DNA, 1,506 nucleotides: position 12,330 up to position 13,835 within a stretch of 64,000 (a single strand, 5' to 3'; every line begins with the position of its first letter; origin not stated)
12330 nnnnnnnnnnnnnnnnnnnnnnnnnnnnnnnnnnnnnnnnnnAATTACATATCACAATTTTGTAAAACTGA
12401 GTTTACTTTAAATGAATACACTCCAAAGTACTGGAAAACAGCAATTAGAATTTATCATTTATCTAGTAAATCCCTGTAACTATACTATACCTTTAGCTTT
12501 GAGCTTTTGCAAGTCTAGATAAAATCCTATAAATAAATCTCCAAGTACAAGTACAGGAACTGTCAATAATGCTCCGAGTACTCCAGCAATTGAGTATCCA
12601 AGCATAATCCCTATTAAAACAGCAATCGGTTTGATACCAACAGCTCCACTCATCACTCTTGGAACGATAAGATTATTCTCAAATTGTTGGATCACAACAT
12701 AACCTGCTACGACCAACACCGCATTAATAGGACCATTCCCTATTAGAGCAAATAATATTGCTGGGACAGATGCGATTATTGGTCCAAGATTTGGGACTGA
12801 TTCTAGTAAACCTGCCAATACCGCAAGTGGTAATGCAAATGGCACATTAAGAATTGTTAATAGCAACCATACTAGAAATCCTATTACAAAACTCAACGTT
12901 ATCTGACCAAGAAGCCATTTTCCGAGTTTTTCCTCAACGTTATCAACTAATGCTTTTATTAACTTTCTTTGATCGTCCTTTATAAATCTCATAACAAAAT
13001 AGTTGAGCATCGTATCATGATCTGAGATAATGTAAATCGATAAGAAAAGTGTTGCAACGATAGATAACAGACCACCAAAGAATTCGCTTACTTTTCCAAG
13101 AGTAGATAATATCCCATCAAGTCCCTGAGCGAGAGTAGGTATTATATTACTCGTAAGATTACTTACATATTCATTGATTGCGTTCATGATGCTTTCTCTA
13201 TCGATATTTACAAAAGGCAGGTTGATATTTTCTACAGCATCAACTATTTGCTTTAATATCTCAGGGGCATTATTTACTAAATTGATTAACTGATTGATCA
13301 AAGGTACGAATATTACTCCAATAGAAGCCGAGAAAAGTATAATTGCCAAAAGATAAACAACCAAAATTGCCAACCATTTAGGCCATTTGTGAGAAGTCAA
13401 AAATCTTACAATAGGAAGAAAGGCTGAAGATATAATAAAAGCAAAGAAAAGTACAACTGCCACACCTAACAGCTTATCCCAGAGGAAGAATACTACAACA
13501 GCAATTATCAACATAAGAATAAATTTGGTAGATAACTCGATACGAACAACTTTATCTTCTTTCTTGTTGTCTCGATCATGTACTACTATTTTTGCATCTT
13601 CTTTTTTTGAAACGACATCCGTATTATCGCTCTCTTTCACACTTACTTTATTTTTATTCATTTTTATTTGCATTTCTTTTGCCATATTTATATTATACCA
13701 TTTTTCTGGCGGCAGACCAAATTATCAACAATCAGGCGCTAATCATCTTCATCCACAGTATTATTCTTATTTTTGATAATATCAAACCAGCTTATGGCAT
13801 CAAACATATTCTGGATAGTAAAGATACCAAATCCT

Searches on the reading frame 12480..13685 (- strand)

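Call 20: search_protein_families(library=pfam, proteins=[window:12480-13685:-], max_evalue=0.00001)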
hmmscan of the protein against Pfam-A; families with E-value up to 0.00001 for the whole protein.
window:12480-13685:- (401 aa): 1 family
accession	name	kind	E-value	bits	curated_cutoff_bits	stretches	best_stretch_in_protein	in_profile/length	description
PF01594.21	AI-2E_transport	-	3.1e-55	188.1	34.3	1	56-386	5-323/327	AI-2E family transporter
